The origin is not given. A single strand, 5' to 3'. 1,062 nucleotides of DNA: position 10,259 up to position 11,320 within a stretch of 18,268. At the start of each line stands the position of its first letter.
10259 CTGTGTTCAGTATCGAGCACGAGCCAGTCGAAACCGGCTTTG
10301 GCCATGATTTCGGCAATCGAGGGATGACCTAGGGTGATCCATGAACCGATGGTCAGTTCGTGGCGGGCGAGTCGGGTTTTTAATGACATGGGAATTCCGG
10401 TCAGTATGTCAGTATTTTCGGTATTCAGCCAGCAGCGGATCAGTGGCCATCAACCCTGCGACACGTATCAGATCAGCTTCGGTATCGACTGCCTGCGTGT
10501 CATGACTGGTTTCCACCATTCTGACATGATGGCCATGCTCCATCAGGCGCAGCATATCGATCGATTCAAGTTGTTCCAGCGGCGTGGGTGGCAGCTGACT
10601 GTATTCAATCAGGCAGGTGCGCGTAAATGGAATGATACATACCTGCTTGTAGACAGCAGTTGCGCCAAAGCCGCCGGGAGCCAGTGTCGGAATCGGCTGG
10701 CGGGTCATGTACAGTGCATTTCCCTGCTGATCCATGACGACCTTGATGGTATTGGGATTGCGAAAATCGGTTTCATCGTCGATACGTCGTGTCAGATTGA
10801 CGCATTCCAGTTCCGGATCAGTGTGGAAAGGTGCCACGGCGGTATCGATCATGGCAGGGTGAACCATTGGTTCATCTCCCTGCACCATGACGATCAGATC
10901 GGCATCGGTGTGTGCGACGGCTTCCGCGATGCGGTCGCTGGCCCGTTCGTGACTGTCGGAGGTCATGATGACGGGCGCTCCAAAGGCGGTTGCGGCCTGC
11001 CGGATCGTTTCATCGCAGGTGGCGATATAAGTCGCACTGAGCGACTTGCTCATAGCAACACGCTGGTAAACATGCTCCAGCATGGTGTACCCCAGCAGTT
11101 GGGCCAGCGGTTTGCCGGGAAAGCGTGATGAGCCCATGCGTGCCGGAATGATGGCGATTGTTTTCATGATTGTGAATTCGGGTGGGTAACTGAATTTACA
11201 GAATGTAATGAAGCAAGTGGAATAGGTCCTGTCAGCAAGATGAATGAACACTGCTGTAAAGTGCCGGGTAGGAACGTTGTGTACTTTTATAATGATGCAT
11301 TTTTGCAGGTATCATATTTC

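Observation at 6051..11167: Seven-gene translationally coupled operon that looks like a non-canonical CMP-ulosonic-acid pathway (KdsB homologue plus class II pyruvate aldolase, no KdsA/KdsC/KdsD)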

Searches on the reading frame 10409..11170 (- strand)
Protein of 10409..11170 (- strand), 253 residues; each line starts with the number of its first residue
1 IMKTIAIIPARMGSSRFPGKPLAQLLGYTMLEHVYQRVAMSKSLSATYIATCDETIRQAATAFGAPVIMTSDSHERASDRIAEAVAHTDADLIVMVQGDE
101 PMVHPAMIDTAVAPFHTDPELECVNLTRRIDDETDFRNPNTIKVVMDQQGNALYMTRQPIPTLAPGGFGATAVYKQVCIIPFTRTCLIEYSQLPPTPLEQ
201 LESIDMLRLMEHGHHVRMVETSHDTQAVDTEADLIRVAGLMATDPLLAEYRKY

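Call 4: search_protein_families(library=pfam, proteins=[window:10409-11170:-], max_evalue=0.001)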
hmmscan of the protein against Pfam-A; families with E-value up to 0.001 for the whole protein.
window:10409-11170:- (253 aa): 2 families
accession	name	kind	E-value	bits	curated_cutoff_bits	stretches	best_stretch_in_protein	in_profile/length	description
PF02348.25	CTP_transf_3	-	2.1e-46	158.9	22.6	1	5-213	1-214/217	Cytidylyltransferase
PF12804.13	NTP_transf_3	-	2.4e-11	44.5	27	1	11-119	11-115/160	MobA-like NTP transferase domain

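Call 5: search_protein_families(library=ncbifam, proteins=[window:10409-11170:-], max_evalue=0.001)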
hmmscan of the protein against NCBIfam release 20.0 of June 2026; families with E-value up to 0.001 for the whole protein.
window:10409-11170:- (253 aa): 10 families
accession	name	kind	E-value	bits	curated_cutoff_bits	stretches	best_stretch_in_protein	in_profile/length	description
NF009905.0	PRK13368.1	subfamily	6.4e-90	300.7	255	1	2-244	1-241/243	3-deoxy-manno-octulosonate cytidylyltransferase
NF003952.0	PRK05450.1-5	subfamily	2.6e-86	288.8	193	1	2-243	1-247/250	3-deoxy-manno-octulosonate cytidylyltransferase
NF003950.0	PRK05450.1-3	subfamily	7.4e-63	212.2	234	1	2-242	1-243/248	3-deoxy-manno-octulosonate cytidylyltransferase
NF003948.0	PRK05450.1-1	equivalog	1.5e-49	168.5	281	1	2-241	4-243/248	3-deoxy-manno-octulosonate cytidylyltransferase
TIGR00466.1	kdsB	equivalog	2.2e-42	145.2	155.2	1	3-234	2-240/241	3-deoxy-manno-octulosonate cytidylyltransferase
TIGR03584.1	PseF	equivalog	4.9e-07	29.6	205.7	1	5-79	1-74/222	pseudaminic acid cytidylyltransferase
NF001457.0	PRK00317.1-3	equivalog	2.1e-05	24.1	164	1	13-127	11-125/200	molybdenum cofactor guanylyltransferase MobA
TIGR03310.1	matur_MocA_YgfJ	equivalog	4.1e-05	23.6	186.45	1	8-121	4-121/188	molybdenum cofactor cytidylyltransferase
TIGR03552.1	F420_cofC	equivalog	5.8e-05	22.8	105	1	28-113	30-115/196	2-phospho-L-lactate guanylyltransferase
TIGR02665.1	molyb_mobA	equivalog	0.00097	19.2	151.85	0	11-113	13-111/186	molybdenum cofactor guanylyltransferase MobA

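Call 8: search_solved_structures(query=window:10409-11170:-, max_evalue=0.00001, show_alignments=1)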
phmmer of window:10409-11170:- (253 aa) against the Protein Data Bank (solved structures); distinct sequences matched with E-value up to 0.00001: 13.
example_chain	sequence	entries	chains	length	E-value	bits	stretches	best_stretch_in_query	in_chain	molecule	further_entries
1gq9_A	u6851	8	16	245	1.2e-49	172.2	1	3-244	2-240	3-DEOXY-MANNO-OCTULOSONATE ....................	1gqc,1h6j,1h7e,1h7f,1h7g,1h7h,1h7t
1vh3_A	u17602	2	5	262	2.1e-36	128.8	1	5-243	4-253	3-deoxy-manno-octulosonate cytidylyltransferase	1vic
3duv_A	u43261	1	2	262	2.1e-36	128.8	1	5-243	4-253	3-deoxy-manno-octulosonate cytidylyltransferase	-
3oam_A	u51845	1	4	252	6.7e-36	127.1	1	5-239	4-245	3-deoxy-manno-octulosonate cytidylyltransferase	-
3tqd_A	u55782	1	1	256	1.8e-35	125.7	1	6-238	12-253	3-deoxy-manno-octulosonate cytidylyltransferase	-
3jtj_A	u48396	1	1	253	1.6e-33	119.3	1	2-242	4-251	3-deoxy-manno-octulosonate cytidylyltransferase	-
2y6p_A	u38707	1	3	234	1.7e-32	116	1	3-235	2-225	3-DEOXY-MANNO-OCTULOSONATE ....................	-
8ees_A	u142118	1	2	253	2.1e-32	115.7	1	5-238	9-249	3-deoxy-manno-octulosonate cytidylyltransferase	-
4xwi_A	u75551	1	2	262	7.2e-32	113.9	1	6-239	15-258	3-deoxy-manno-octulosonate cytidylyltransferase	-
1vh1_A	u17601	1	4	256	4.7e-31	111.3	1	3-240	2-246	3-deoxy-manno-octulosonate cytidylyltransferase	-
3k8d_A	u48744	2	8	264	5.9e-31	111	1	2-239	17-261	3-deoxy-manno-octulosonate cytidylyltransferase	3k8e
4fcu_A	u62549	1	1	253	1.4e-29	106.5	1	7-239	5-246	3-deoxy-manno-octulosonate cytidylyltransferase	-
3pol_A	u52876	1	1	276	1.6e-29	106.3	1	6-239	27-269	3-deoxy-manno-octulosonate cytidylyltransferase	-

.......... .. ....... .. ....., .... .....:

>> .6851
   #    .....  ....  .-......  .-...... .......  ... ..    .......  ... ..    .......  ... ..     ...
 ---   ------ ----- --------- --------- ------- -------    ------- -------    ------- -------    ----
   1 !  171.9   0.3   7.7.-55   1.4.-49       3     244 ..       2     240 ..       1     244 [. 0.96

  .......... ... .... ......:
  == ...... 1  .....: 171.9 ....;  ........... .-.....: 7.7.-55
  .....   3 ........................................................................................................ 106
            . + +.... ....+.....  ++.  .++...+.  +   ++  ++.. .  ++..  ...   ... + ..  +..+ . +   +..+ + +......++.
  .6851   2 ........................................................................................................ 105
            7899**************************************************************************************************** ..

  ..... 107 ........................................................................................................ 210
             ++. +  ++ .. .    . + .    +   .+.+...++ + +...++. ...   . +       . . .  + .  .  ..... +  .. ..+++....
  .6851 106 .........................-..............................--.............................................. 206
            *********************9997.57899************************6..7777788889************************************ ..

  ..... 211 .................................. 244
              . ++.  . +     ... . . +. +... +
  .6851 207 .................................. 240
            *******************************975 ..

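Call 26: search_protein_representatives(protein=window:10409-11170:-)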
Query: 253 residues. Proteins with E-value up to 0.001 (for the whole library): 16998; up to 1e-10: 7887; up to 1e-30: 1414. The best 150 are listed.
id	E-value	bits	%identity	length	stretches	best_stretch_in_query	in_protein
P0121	2.5e-84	298.8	57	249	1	2-250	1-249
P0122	1.9e-76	273.0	55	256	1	2-251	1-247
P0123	1.1e-75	270.4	53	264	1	2-252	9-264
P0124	2.8e-71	256.1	52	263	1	2-252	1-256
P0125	1.3e-69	250.6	50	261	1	6-251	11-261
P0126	3.3e-69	249.3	48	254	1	2-250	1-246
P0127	5.6e-69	248.5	52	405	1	1-252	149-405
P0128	2.5e-68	246.4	50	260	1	3-251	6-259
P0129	2.5e-68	246.4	51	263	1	2-250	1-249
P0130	9.1e-68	244.6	58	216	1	30-241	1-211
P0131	6.6e-67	241.8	48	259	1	2-250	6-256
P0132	7.2e-66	238.3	52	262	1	3-251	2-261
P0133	2.8e-65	236.4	50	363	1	3-252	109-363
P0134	8.0e-65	234.9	50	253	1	4-240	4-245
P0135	8.1e-65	234.9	48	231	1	27-251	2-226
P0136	1.8e-64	233.8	48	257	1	2-250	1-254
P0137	1.0e-63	231.3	49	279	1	3-239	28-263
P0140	9.3e-62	224.9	48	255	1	4-247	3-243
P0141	1.2e-61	224.6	45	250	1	2-250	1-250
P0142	2.4e-60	220.2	52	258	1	3-250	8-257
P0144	5.9e-60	219.0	45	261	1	2-252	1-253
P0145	1.9e-59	217.4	50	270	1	2-250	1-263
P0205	1.7e-49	184.8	40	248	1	2-240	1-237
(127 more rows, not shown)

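Call 27: find_encoding_contigs(protein=P0122, flank=8000, max_places=3)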
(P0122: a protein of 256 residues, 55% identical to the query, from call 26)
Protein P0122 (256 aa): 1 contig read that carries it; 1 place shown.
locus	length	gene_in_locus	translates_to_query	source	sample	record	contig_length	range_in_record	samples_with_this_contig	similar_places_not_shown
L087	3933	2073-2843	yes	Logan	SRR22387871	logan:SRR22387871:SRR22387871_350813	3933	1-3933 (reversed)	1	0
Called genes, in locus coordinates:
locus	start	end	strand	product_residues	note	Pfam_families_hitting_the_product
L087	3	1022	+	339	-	?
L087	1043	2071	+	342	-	PF01522:Polysacc_deac_1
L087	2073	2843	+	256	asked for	PF02348:CTP_transf_3, PF12804:NTP_transf_3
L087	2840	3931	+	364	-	?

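Call 28: list_cluster_members(proteins=[P0121, P0122, P0123, P0124, P0125, P0126, P0127, P0128, P0129, P0131])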
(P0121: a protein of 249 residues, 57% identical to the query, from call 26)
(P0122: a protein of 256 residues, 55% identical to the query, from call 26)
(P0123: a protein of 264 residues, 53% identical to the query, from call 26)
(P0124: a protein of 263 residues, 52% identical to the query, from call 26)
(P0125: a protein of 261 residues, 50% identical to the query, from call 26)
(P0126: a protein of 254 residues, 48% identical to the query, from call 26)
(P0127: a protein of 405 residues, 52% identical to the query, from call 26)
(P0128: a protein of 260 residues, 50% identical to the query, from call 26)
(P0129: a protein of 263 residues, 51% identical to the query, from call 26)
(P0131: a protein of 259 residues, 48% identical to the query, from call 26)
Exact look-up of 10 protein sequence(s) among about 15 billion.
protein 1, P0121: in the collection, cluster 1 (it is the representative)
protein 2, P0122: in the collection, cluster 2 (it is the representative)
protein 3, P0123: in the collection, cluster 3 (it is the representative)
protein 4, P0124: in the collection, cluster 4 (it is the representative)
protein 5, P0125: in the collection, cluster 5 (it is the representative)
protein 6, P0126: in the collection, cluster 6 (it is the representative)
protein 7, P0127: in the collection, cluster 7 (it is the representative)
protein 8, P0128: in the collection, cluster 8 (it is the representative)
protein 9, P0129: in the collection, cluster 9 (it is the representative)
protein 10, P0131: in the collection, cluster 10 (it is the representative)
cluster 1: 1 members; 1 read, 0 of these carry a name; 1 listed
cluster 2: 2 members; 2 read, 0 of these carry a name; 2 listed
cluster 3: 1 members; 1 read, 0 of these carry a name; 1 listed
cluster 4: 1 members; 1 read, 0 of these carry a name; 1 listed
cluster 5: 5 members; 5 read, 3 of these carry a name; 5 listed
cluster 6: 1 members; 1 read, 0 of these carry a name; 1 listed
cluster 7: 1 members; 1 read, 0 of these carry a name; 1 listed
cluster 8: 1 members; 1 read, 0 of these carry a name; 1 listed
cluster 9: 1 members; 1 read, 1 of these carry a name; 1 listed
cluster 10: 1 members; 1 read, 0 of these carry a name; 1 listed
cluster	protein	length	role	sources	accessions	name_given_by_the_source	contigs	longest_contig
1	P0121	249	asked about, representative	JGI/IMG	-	-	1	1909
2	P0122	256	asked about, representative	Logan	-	-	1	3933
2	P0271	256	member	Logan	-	-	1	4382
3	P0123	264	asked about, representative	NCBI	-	-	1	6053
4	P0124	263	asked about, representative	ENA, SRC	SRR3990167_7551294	-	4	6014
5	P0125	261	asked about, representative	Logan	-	-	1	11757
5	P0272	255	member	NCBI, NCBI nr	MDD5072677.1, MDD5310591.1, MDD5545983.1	MAG: 3-deoxy-manno-octulosonate cytidylyltransferase [Candidatus Omnitrophica bacterium] | 3-deoxy-manno-octulosonate cytidylyltransferase [Candidatus Omnitrophota bacterium]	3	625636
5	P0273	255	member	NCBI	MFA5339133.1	MAG: 3-deoxy-manno-octulosonate cytidylyltransferase [Candidatus Omnitrophota bacterium]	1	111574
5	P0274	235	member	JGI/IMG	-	3-deoxy-manno-octulosonate cytidylyltransferase (CMP-KDO synthetase)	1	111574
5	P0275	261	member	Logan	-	-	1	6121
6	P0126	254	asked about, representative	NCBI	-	-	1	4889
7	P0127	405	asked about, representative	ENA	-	-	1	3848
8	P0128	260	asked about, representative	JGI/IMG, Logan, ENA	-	-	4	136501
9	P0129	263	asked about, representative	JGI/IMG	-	3-deoxy-manno-octulosonate cytidylyltransferase (CMP-KDO synthetase)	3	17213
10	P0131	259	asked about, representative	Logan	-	-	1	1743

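Call 29: find_encoding_contigs(protein=P0128, flank=8000, max_places=2)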
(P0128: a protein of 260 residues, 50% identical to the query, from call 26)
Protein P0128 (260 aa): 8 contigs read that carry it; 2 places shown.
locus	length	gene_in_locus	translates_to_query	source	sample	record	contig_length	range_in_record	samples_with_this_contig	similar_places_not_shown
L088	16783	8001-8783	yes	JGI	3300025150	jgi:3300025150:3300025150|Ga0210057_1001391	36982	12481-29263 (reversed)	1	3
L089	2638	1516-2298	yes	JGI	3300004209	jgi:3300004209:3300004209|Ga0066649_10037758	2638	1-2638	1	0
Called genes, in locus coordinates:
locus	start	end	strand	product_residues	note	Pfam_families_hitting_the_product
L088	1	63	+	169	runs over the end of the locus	PF01583:APS_kinase, PF13238:AAA_18 (weak), PF13671:AAA_33 (weak)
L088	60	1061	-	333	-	PF00106:adh_short (weak), PF01073:3Beta_HSD, PF01370:Epimerase, PF02719:Polysacc_synt_2, PF04321:RmlD_sub_bind (weak), PF16363:GDP_Man_Dehyd, PF07993:NAD_binding_4, PF13460:NAD_binding_10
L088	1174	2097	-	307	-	PF13489:Methyltransf_23 (faint)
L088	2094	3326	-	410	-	PF13439:Glyco_transf_4, PF00534:Glycos_transf_1, PF13692:Glyco_trans_1_4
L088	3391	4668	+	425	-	PF01053:Cys_Met_Meta_PP, PF01041:DegT_DnrJ_EryC1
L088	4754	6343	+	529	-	PF00535:Glycos_transf_2, PF10111:Glyco_tranf_2_2 (weak), PF13641:Glyco_tranf_2_3 (weak), PF04199:Cyclase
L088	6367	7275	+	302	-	PF00389:2-Hacid_dh, PF02826:2-Hacid_dh_C, PF00670:AdoHcyase_NAD (weak), PF07991:KARI_N (weak), PF03446:NAD_binding_2 (weak)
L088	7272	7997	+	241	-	PF00106:adh_short, PF08659:KR (weak), PF13561:adh_short_C2, PF23441:SDR (weak)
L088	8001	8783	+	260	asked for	PF02348:CTP_transf_3, PF12804:NTP_transf_3 (weak)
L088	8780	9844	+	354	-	PF14306:PUA_2, PF01747:ATP-sulfurylase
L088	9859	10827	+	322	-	PF00224:PK, PF03328:HpcH_HpaI (weak)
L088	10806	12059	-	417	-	-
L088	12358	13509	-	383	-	PF01041:DegT_DnrJ_EryC1, PF00155:Aminotran_1_2 (faint)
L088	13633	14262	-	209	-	PF02397:Bac_transf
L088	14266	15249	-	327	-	PF01073:3Beta_HSD, PF01370:Epimerase, PF16363:GDP_Man_Dehyd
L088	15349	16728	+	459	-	PF13727:CoA_binding_3, PF02397:Bac_transf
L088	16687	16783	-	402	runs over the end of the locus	PF04932:Wzy_C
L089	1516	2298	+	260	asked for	PF02348:CTP_transf_3, PF12804:NTP_transf_3 (weak)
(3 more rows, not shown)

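Call 30: find_encoding_contigs(protein=P0129, flank=8000, max_places=2)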
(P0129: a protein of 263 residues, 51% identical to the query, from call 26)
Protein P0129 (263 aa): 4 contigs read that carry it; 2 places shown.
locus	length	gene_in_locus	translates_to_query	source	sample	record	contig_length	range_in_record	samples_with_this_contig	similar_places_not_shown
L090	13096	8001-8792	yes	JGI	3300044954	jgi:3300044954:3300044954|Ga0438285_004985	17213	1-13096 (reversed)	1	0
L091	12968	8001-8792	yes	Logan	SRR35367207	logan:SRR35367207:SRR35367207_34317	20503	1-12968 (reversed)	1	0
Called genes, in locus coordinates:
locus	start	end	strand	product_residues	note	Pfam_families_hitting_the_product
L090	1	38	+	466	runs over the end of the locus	PF00535:Glycos_transf_2, PF13641:Glyco_tranf_2_3, PF10111:Glyco_tranf_2_2, PF02348:CTP_transf_3, PF12804:NTP_transf_3 (weak)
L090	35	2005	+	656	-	-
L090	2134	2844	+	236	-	PF03102:NeuB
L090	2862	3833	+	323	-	PF00389:2-Hacid_dh (weak), PF02826:2-Hacid_dh_C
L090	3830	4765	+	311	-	PF17128:DUF5107, PF01263:Aldose_epim (faint)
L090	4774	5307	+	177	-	-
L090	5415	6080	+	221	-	PF16822:ALGX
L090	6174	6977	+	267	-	PF00106:adh_short, PF08659:KR, PF13561:adh_short_C2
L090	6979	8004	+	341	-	PF01261:AP_endonuc_2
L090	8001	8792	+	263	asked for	PF02348:CTP_transf_3, PF12804:NTP_transf_3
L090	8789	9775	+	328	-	PF00389:2-Hacid_dh, PF02826:2-Hacid_dh_C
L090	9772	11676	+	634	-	PF00535:Glycos_transf_2, PF13641:Glyco_tranf_2_3 (weak), PF08240:ADH_N, PF16912:Glu_dehyd_C, PF00107:ADH_zinc_N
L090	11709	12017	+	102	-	-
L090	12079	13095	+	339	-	?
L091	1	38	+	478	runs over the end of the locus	PF00535:Glycos_transf_2, PF13641:Glyco_tranf_2_3, PF10111:Glyco_tranf_2_2, PF02348:CTP_transf_3, PF12804:NTP_transf_3 (weak)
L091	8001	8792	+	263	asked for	PF02348:CTP_transf_3, PF12804:NTP_transf_3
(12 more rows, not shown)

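Call 31: find_encoding_contigs(protein=P0272, flank=8000, max_places=1)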
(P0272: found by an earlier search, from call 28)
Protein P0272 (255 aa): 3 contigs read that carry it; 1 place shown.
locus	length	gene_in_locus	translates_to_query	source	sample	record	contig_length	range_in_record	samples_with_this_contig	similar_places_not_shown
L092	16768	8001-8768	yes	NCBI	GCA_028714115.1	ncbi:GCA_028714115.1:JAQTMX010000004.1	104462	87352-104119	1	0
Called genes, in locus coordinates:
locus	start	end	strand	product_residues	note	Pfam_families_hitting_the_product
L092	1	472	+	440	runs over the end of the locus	PF01041:DegT_DnrJ_EryC1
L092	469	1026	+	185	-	PF13302:Acetyltransf_3, PF13420:Acetyltransf_4 (weak), PF00583:Acetyltransf_1 (weak)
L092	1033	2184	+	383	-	-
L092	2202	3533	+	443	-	PF01425:Amidase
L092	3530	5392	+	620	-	-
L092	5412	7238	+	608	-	PF00664:ABC_membrane, PF00005:ABC_tran, PF02463:SMC_N (weak)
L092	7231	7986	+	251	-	PF03328:HpcH_HpaI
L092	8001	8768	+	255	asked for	PF02348:CTP_transf_3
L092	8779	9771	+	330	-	PF13489:Methyltransf_23, PF08241:Methyltransf_11, PF08242:Methyltransf_12, PF13649:Methyltransf_25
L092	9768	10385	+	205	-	PF00132:Hexapep, PF14602:Hexapep_2 (weak)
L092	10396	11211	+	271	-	-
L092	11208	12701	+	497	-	PF02310:B12-binding, PF04055:Radical_SAM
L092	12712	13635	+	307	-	PF00389:2-Hacid_dh, PF02826:2-Hacid_dh_C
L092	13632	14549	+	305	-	PF01073:3Beta_HSD, PF01370:Epimerase, PF02719:Polysacc_synt_2, PF04321:RmlD_sub_bind, PF05368:NmrA, PF07993:NAD_binding_4 (faint), PF13460:NAD_binding_10, PF16363:GDP_Man_Dehyd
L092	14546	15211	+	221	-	PF04199:Cyclase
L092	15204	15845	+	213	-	PF00702:Hydrolase, PF12710:HAD, PF13419:HAD_2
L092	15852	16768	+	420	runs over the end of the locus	?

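Call 43: list_cluster_members(proteins=[P0132, P0133, P0134, P0136, P0137, P0140, P0141, P0142, P0144, P0145])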
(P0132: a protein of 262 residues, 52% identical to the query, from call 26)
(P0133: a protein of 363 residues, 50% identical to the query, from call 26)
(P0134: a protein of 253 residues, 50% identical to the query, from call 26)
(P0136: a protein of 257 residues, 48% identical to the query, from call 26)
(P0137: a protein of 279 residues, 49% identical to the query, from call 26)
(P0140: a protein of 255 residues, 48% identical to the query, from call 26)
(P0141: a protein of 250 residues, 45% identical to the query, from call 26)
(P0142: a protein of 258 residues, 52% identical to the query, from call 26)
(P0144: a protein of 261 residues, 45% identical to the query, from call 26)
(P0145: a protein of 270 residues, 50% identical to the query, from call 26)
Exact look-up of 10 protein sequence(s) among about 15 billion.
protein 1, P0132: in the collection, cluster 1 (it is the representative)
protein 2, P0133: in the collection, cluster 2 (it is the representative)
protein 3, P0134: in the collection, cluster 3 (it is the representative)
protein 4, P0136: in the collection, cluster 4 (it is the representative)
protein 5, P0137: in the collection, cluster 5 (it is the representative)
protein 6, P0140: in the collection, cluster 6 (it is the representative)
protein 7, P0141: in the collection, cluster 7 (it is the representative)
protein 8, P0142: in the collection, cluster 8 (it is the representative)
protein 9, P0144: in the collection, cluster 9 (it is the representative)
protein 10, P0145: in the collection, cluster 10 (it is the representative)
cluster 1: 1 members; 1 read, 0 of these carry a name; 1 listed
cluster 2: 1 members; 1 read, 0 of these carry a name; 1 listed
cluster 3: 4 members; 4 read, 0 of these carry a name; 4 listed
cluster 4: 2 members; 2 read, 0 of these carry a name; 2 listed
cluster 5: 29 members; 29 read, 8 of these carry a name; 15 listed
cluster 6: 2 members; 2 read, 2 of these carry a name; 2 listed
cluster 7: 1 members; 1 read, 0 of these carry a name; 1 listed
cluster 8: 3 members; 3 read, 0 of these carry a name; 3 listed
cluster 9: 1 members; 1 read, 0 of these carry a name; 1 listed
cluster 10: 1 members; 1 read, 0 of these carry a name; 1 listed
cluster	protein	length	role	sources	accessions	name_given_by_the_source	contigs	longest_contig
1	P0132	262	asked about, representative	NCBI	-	-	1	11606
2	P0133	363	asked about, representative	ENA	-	-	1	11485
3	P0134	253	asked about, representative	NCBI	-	-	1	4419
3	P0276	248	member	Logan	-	-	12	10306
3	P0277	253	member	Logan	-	-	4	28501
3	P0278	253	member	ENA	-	-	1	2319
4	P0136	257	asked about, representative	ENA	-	-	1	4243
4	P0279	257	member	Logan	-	-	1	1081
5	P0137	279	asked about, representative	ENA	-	-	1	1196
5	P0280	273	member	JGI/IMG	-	3-deoxy-manno-octulosonate cytidylyltransferase (CMP-KDO synthetase)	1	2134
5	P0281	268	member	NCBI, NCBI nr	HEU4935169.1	MAG TPA: 3-deoxy-manno-octulosonate cytidylyltransferase [Vicinamibacterales bacterium] | 3-deoxy-manno-octulosonate cytidylyltransferase [Vicinamibacterales bacterium]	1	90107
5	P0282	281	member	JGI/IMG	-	3-deoxy-manno-octulosonate cytidylyltransferase (CMP-KDO synthetase)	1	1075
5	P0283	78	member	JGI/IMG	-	3-deoxy-manno-octulosonate cytidylyltransferase (CMP-KDO synthetase)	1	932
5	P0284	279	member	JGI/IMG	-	3-deoxy-manno-octulosonate cytidylyltransferase (CMP-KDO synthetase)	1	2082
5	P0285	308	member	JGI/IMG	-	3-deoxy-manno-octulosonate cytidylyltransferase (CMP-KDO synthetase)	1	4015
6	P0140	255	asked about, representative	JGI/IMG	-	3-deoxy-manno-octulosonate cytidylyltransferase (CMP-KDO synthetase)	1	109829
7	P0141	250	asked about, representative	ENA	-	-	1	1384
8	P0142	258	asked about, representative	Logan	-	-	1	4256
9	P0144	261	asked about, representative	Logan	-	-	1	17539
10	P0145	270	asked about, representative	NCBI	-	-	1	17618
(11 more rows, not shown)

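Call 44: find_encoding_contigs(protein=P0132, flank=8000, max_places=1)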
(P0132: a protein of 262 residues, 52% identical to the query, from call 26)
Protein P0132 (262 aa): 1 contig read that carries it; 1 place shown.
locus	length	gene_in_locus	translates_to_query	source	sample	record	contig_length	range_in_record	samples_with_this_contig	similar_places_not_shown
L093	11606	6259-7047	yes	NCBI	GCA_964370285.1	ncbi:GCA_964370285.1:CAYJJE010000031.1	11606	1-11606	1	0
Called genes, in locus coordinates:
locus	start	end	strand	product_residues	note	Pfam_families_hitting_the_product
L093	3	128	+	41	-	?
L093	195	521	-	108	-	-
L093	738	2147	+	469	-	PF01938:TRAM, PF05958:tRNA_U5-meth_tr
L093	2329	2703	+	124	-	PF09527:ATPase_gene1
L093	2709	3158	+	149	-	-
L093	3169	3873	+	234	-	PF00119:ATP-synt_A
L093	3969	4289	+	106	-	PF00137:ATP-synt_C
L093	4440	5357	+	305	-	PF03328:HpcH_HpaI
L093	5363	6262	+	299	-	PF00106:adh_short (weak), PF01073:3Beta_HSD, PF01370:Epimerase, PF02719:Polysacc_synt_2, PF04321:RmlD_sub_bind (faint), PF05368:NmrA, PF13460:NAD_binding_10, PF16363:GDP_Man_Dehyd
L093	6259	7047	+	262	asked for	PF02348:CTP_transf_3, PF12804:NTP_transf_3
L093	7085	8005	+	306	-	PF00389:2-Hacid_dh, PF02826:2-Hacid_dh_C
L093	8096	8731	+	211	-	PF00702:Hydrolase, PF13419:HAD_2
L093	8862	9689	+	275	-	PF01678:DAP_epimerase, PF02567:PhzC-PhzF (weak), PF01678:DAP_epimerase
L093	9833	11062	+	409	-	PF00155:Aminotran_1_2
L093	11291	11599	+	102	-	PF00829:Ribosomal_L21p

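Call 45: find_encoding_contigs(protein=P0133, flank=8000, max_places=1)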
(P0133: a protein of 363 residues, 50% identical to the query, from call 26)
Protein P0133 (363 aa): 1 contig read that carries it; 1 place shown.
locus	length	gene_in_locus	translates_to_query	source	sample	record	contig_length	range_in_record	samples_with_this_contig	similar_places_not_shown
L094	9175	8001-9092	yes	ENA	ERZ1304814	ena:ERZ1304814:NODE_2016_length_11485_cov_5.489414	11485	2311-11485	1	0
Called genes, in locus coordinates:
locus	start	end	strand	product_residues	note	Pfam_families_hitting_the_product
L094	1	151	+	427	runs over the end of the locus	PF02403:Seryl_tRNA_N, PF00587:tRNA-synt_2b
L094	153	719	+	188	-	-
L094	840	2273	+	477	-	PF00919:UPF0004, PF04055:Radical_SAM, PF01938:TRAM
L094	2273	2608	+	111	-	PF06133:Com_YlbF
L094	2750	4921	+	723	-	PF03816:LytR_cpsA_psr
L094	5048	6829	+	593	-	PF12733:Cadherin-like (weak)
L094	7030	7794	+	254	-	PF12733:Cadherin-like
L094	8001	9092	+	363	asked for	PF00874:PRD, PF02348:CTP_transf_3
